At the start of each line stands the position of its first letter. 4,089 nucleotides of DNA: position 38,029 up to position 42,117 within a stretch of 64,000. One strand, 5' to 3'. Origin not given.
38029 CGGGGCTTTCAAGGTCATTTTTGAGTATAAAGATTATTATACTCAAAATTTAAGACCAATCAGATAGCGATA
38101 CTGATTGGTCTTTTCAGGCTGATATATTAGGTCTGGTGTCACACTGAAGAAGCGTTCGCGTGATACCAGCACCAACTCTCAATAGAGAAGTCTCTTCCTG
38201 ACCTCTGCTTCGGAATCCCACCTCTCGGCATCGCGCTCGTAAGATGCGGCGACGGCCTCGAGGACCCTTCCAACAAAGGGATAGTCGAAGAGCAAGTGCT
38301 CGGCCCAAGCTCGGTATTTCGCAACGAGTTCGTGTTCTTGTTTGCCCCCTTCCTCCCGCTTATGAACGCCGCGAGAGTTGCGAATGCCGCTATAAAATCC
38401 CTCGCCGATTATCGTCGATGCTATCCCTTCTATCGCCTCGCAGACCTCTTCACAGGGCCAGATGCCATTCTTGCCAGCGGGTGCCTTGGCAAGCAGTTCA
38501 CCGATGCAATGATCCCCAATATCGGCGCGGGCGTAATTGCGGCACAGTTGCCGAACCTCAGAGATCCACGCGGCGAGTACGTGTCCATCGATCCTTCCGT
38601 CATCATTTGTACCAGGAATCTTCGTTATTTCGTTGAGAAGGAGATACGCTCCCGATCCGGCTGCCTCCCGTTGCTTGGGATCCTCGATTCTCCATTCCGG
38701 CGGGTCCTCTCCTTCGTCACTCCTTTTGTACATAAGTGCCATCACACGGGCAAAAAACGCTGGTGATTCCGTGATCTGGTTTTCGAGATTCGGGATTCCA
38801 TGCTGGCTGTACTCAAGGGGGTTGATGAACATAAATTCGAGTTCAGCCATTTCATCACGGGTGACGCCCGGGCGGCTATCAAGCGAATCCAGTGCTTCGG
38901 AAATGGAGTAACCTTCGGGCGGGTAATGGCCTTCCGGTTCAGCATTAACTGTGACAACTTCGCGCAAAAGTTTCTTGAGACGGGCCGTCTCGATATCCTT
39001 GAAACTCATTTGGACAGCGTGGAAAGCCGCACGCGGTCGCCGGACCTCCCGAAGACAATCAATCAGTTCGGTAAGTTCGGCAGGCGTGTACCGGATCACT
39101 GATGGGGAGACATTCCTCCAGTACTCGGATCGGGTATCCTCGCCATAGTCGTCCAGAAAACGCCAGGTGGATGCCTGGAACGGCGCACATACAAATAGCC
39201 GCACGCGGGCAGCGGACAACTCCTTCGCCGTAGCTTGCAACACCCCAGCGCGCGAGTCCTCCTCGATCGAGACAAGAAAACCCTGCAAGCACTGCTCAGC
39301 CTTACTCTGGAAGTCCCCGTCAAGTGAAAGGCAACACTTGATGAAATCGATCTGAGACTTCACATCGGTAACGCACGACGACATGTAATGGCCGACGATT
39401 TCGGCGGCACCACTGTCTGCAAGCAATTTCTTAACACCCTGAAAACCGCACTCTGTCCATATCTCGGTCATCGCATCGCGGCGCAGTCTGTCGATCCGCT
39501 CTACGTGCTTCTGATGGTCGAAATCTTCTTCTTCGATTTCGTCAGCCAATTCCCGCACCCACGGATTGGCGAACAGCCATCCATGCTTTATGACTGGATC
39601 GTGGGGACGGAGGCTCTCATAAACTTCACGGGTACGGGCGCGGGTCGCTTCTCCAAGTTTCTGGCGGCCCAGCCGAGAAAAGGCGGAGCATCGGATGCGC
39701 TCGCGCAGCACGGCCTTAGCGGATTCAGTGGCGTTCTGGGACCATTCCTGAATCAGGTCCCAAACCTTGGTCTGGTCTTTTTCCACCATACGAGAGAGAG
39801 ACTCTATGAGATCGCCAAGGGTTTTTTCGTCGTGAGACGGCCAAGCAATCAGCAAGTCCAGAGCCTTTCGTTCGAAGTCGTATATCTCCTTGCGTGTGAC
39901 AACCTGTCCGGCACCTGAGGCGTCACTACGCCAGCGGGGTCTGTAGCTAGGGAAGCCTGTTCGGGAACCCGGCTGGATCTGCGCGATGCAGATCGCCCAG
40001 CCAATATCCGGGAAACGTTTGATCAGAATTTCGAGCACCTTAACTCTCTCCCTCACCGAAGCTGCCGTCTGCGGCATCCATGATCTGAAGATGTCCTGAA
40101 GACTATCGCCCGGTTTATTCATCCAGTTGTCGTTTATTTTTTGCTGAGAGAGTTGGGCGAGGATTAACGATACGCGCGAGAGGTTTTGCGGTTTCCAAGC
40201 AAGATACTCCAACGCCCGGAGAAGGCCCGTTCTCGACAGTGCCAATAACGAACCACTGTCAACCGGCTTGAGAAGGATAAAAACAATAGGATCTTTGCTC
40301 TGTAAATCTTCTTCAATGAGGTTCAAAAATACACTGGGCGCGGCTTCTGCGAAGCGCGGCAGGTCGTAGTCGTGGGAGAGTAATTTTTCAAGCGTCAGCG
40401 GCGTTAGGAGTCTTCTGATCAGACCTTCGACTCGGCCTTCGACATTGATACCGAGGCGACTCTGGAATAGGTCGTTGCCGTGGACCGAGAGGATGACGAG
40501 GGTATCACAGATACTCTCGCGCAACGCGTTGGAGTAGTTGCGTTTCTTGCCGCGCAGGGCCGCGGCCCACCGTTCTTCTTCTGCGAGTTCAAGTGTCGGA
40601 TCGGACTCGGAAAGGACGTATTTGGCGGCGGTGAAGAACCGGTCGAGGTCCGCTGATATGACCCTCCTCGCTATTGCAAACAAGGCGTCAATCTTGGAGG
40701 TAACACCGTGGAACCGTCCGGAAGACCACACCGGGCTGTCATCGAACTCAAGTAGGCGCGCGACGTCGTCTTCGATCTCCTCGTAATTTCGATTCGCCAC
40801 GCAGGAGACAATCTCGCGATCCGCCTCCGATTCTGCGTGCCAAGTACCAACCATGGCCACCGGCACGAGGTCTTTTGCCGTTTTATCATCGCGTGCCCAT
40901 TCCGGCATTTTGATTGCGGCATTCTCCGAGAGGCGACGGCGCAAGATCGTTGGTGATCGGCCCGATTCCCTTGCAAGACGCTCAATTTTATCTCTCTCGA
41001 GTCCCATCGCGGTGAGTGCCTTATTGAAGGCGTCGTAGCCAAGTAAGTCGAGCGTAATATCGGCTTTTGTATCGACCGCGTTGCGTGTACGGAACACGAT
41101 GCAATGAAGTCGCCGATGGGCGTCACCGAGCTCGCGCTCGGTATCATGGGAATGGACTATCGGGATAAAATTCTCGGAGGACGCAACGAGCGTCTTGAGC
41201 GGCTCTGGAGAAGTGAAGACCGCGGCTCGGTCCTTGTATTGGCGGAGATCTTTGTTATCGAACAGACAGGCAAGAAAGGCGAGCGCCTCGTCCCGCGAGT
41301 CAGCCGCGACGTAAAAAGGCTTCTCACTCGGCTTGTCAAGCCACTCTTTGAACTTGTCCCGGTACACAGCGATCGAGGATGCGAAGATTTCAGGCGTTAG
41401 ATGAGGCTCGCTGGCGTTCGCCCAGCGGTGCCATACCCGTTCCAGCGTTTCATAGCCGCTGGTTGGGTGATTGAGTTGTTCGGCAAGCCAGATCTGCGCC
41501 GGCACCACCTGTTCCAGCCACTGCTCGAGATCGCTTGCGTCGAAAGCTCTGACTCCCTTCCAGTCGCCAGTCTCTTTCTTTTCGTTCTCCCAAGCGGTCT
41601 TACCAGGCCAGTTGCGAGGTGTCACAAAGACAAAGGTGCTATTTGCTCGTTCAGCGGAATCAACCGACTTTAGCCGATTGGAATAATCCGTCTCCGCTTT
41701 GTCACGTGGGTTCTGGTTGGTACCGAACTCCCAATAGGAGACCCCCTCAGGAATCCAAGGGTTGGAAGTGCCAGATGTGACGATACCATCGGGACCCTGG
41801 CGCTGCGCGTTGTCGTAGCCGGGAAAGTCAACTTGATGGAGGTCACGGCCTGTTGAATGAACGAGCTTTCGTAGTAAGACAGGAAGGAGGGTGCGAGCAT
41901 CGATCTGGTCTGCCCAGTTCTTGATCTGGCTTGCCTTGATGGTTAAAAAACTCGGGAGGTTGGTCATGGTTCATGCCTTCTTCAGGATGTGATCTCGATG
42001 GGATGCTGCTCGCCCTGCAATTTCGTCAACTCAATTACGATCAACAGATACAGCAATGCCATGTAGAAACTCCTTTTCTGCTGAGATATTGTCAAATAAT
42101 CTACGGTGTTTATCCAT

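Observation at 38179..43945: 1262-aa orphan protein downstream of a GmrSD-like nuclease is the best candidate for an undescribed defense component or two-gene module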

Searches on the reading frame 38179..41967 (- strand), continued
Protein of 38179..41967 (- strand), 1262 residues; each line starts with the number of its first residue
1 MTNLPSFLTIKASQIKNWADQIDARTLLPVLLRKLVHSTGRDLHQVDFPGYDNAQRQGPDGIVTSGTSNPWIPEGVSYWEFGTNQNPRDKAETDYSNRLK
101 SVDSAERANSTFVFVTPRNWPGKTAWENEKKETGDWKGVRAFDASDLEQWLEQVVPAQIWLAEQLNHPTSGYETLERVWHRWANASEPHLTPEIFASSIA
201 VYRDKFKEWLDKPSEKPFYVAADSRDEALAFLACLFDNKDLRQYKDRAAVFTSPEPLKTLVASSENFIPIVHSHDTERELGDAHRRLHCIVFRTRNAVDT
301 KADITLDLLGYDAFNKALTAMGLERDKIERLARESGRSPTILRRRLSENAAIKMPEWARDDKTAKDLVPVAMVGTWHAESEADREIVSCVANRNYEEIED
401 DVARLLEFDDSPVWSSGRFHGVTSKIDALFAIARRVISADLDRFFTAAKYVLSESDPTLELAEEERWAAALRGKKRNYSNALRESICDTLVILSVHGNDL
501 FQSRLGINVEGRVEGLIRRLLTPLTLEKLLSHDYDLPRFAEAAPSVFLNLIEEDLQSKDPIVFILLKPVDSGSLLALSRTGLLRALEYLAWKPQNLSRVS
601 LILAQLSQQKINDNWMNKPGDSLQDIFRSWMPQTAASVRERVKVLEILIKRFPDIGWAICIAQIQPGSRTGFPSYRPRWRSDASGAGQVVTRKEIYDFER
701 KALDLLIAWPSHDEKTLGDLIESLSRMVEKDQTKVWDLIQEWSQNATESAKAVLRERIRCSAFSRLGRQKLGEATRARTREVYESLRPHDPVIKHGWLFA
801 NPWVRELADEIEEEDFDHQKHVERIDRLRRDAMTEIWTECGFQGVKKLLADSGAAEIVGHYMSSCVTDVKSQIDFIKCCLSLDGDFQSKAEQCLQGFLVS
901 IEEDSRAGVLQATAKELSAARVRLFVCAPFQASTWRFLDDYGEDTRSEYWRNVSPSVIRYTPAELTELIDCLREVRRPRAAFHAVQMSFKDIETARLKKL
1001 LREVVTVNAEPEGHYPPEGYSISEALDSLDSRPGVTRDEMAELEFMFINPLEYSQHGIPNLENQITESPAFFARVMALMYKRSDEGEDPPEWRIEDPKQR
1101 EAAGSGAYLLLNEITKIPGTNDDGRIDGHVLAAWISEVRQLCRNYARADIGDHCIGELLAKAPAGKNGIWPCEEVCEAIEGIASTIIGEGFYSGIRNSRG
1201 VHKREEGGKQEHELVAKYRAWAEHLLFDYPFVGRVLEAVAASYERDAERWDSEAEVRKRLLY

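Call 83: get_annotated_region(hit=H2, flank=8000)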
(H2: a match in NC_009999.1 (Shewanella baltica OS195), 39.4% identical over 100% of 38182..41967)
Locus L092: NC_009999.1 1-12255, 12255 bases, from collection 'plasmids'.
description: Shewanella baltica OS195 plasmid pS19502, complete sequence
organism: Shewanella baltica OS195 (NCBI taxid 399599)
taxonomy: Bacteria; Pseudomonadota; Gammaproteobacteria; Alteromonadales; Shewanellaceae; Shewanella; Shewanella baltica; Shewanella baltica OS195
host: -; source: -; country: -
typing (MOB-suite, as given by PLSDB): conjugative; relaxase MOBF; mating-pair formation MPF_F
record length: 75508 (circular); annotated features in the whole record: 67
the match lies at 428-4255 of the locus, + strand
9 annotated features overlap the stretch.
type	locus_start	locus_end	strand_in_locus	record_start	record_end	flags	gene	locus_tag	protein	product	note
CDS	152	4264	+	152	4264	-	-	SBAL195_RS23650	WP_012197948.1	HigA family addiction module antitoxin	-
CDS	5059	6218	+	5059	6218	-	-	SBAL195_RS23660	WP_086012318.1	IS3-like element ISSba3 family transposase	GO:0006313 - DNA transposition [Evidence IEA]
CDS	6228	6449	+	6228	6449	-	-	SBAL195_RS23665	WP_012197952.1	hypothetical protein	-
CDS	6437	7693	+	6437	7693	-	-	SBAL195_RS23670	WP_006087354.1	Y-family DNA polymerase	-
CDS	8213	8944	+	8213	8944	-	-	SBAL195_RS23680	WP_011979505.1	endonuclease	-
CDS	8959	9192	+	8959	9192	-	-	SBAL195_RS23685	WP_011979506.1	hypothetical protein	-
CDS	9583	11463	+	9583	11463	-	-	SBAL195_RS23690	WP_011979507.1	ParB/RepB/Spo0J family partition protein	-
CDS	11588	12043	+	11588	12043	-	-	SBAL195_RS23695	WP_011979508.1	type II toxin-antitoxin system HicB family antitoxin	-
CDS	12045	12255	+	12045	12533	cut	-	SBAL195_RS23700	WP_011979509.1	hypothetical protein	-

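Call 84: get_annotated_region(hit=H19, flank=8000)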
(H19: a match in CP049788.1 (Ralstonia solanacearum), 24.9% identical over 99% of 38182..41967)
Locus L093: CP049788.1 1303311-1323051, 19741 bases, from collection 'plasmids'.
description: Ralstonia solanacearum strain B2 plasmid unnamed, complete sequence
organism: Ralstonia solanacearum (NCBI taxid 305)
taxonomy: Bacteria; Pseudomonadota; Betaproteobacteria; Burkholderiales; Burkholderiaceae; Ralstonia; Ralstonia solanacearum
host: -; source: whole organism,isolated from the tobacco substrate; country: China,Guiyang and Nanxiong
typing (MOB-suite, as given by PLSDB): non-mobilizable
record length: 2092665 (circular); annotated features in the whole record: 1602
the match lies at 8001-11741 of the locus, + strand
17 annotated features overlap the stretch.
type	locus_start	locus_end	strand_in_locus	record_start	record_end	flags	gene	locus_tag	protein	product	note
CDS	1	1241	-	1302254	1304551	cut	-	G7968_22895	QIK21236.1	hypothetical protein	-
CDS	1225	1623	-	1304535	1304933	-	-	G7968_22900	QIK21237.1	hypothetical protein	-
CDS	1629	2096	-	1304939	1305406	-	-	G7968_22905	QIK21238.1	hypothetical protein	-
CDS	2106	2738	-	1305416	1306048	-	-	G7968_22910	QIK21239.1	hypothetical protein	-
CDS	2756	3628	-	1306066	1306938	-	-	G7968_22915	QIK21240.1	ATP-binding protein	-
CDS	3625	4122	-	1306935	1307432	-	-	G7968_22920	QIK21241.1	hypothetical protein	-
CDS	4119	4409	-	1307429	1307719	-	-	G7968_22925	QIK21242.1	helix-turn-helix domain-containing protein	-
CDS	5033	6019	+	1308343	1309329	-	-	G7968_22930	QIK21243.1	IS5 family transposase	-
CDS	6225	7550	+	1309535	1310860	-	-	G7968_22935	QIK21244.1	hypothetical protein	-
CDS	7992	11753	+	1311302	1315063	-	-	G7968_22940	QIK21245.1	hypothetical protein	-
CDS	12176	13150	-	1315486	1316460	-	-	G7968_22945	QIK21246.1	hypothetical protein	-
CDS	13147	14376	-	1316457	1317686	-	-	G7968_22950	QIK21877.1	glycine hydroxymethyltransferase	-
CDS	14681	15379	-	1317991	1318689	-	-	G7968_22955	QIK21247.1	hypothetical protein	-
CDS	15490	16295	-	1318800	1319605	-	-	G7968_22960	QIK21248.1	IS5 family transposase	-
CDS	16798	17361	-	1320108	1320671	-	-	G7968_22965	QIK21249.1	hypothetical protein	-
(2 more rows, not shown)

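Call 85: get_annotated_region(hit=H10, flank=8000)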
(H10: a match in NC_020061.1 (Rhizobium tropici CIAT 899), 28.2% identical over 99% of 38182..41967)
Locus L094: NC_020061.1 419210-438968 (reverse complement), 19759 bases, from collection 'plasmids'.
description: Rhizobium tropici CIAT 899 plasmid pRtrCIAT899b, complete sequence
organism: Rhizobium tropici CIAT 899 (NCBI taxid 698761)
taxonomy: Bacteria; Pseudomonadota; Alphaproteobacteria; Hyphomicrobiales; Rhizobiaceae; Rhizobium; Rhizobium tropici; Rhizobium tropici CIAT 899
host: -; source: Phaseolus vulgaris root nodule; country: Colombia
typing (MOB-suite, as given by PLSDB): conjugative; replicon rep_cluster_141; relaxase MOBP,MOBQ; mating-pair formation MPF_T
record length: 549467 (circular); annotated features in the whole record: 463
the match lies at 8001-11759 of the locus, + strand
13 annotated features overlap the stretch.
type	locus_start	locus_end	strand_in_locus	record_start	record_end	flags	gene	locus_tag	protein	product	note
CDS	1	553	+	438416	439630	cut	-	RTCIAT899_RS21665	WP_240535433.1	DUF2357 domain-containing protein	-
CDS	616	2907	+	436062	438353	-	-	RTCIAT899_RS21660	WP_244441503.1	hypothetical protein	-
CDS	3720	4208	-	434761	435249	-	-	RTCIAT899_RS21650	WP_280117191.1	IS5 family transposase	-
CDS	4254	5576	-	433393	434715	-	ltrA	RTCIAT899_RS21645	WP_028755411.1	group II intron reverse transcriptase/maturase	GO:0000373 - Group II intron splicing [Evidence IEA]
CDS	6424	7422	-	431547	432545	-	-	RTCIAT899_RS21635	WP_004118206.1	hypothetical protein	-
CDS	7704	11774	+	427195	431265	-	-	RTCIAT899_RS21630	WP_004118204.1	helix-turn-helix transcriptional regulator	-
CDS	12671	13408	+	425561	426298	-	-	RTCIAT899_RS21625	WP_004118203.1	hypothetical protein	-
CDS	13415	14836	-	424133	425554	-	-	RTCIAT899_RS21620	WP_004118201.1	ISNCY family transposase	-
CDS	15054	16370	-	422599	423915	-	-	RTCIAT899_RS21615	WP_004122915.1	reverse transcriptase domain-containing protein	-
CDS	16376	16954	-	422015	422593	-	-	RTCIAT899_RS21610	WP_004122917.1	SLATT domain-containing protein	-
CDS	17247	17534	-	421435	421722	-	-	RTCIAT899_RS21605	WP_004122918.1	Shedu anti-phage system protein SduA domain-containing protein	-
CDS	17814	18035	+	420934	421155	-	-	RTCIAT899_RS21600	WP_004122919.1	hypothetical protein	-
CDS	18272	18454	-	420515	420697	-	-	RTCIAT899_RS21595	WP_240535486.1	hypothetical protein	-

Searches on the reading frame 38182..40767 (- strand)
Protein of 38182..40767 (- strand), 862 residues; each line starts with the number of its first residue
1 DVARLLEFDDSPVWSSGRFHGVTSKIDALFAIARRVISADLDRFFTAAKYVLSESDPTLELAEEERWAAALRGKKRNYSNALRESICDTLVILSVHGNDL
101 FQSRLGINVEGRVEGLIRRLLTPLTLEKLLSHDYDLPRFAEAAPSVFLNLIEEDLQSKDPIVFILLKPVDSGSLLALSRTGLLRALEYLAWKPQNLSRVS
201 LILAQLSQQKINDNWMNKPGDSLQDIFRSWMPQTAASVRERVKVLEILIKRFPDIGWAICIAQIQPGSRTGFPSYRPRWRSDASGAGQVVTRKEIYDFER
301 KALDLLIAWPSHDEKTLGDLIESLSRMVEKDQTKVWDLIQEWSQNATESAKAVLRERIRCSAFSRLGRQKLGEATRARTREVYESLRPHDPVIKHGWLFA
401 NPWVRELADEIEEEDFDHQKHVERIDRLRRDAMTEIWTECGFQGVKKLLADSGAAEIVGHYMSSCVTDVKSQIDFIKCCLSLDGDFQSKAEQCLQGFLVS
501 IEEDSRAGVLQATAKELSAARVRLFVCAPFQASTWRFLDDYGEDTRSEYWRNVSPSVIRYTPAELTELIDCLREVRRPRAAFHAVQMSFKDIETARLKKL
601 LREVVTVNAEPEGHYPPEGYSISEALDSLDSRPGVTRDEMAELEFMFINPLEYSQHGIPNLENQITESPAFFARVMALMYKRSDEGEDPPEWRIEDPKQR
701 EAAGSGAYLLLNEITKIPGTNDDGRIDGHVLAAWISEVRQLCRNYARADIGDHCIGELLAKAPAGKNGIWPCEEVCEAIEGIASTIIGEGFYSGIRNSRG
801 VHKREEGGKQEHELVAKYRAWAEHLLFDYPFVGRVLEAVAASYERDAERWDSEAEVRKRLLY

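Call 32: predict_structure(alignment_id=A3)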
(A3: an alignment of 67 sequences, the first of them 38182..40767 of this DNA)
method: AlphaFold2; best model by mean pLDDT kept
length: 862 residues; sequences in the alignment: 67
mean_pLDDT: 85.7   pTM: 0.65
mean pLDDT of the five models: 85.7, 84.2, 83.2, 80.7, 80.4
residues with pLDDT >= 90: 475; 70-90: 299; 50-70: 52; < 50: 36
segments of 3 or more residues with pLDDT < 50: 1-16, 18-23, 172-175, 283-286, 860-862
pLDDT, mean of each block of 10 residues (from residue 1): 34 37 54 80 90 87 74 77 83 86 87 95 91 91 94 93 82 59 91 92 92 80 88 88 95 94 73 59 51 90 94 93 88 93 92 90 69 83 91 92 68 64 89 95 94 93 92 94 91 95 89 88 93 89 92 90 95 95 93 95 90 85 94 90 92 87 93 92 85 83 89 91 90 96 93 95 90 94 93 86 79 94 93 94 87 65 36
secondary structure, 60 per line:
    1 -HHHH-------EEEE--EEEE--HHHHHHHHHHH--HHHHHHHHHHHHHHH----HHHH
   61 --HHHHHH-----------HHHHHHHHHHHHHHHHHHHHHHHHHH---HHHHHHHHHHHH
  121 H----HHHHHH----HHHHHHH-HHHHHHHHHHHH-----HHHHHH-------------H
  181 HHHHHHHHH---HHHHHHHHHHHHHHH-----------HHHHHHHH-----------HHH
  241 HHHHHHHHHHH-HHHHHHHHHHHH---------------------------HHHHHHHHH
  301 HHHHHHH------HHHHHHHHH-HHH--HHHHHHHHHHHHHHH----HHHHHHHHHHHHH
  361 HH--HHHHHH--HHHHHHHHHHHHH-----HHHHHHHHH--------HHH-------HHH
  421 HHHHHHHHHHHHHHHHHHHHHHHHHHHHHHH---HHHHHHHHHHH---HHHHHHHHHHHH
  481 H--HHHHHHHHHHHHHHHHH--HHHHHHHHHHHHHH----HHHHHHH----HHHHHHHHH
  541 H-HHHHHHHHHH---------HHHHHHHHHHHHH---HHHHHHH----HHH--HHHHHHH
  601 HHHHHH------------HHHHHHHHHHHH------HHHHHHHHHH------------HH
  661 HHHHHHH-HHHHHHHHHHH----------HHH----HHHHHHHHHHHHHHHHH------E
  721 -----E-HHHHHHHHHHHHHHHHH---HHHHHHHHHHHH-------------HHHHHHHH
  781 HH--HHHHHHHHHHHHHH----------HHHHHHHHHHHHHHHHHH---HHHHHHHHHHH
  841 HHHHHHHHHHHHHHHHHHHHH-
elements in order (helices of 4 or more, strands of 3 or more residues): H2-5 E13-16 E19-22 H25-35 H38-52 H57-60 H63-68 H80-105 H109-121 H126-131 H136-142 H144-155 H161-166 H180-189 H193-207 H219-226 H238-251 H253-264 H292-307 H314-322 H329-343 H348-362 H365-370 H373-385 H391-399 H418-451 H455-465 H469-481 H484-500 H503-516 H521-527 H532-541 H543-552 H562-574 H578-584 H594-606 H619-630 H637-646 H659-667 H669-679 H697-713 H728-744 H748-759 H773-782 H785-798 H809-826 H830-861

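Call 35: fold_search(model_id=the predicted structure, library=pdb)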
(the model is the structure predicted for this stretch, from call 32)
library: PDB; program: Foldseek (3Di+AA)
matches with E <= 10: 1148; with E <= 0.001: 67
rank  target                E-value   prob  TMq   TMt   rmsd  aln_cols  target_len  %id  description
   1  7zbw_D                9.5e-06  1.00  0.21  0.21  28.0       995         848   11  CAND1-SCF-SKP2 CAND1 rolling-2 SCF engaged (released 2023-04-19)
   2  5ife_C                3.9e-05  1.00  0.29  0.30  16.8       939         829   10  Crystal structure of the human SF3b core complex (released 2016-10-26)
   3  4zj7_A                4.7e-05  1.00  0.19  0.17  25.5      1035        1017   10  Crystal structure of the karyopherin Kap121p bound to the extreme C-terminus of the protein phosphatase Cdc14p (released 2015-06-03)
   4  5h2v_A                5.0e-05  1.00  0.17  0.15  26.2      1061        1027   10  Crystal structure of the karyopherin Kap121p bound to the SUMO protease Ulp1p (released 2016-12-14)
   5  3w3x_A                6.3e-05  0.99  0.15  0.13  26.6      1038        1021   11  Crystal structure of Kap121p bound to Pho4p (released 2013-04-10)
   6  2xwu_B                7.2e-05  1.00  0.22  0.21  20.1       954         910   11  CRYSTAL STRUCTURE OF IMPORTIN 13 - UBC9 COMPLEX (released 2010-12-29)
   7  4xri                  7.2e-05  1.00  0.19  0.19  21.8      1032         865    9  Crystal Structure of Importin Beta in an Ammonium Sulfate Condition (released 2016-01-27)
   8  1qgk_A                7.8e-05  1.00  0.21  0.21  20.5      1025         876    8  STRUCTURE OF IMPORTIN BETA BOUND TO THE IBB DOMAIN OF IMPORTIN ALPHA (released 1999-05-24)
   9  6xte_A                7.8e-05  1.00  0.21  0.18  23.3      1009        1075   10  Human karyopherin RanBP5 (isoform-1) (released 2020-04-22)
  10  6en4_C                9.0e-05  1.00  0.27  0.27  16.7       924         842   10  SF3b core in complex with a splicing modulator (released 2018-06-20)
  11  2bku_B                9.3e-05  1.00  0.20  0.20  18.7       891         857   10  Kap95p:RanGTP complex (released 2005-05-04)
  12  7zbz_D                9.7e-05  1.00  0.19  0.16  23.1      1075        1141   11  CAND1 delhairpin-SCF-SKP2 CAND1 partly engaged SCF partly rocked (released 2023-04-19)
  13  7z8v_D                1.0e-04  1.00  0.17  0.15  26.1      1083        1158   11  CAND1-SCF-SKP2 (SKP1deldel) CAND1 engaged SCF rocked (released 2023-04-19)
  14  7wtx_K                1.1e-04  1.00  0.15  0.15  23.4       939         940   10  Cryo-EM structure of a human pre-40S ribosomal subunit - State RRP12-B1 (released 2022-10-19)
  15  3w3y_A                1.1e-04  0.99  0.16  0.14  26.4      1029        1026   11  Crystal structure of Kap121p bound to Nup53p (released 2013-04-10)
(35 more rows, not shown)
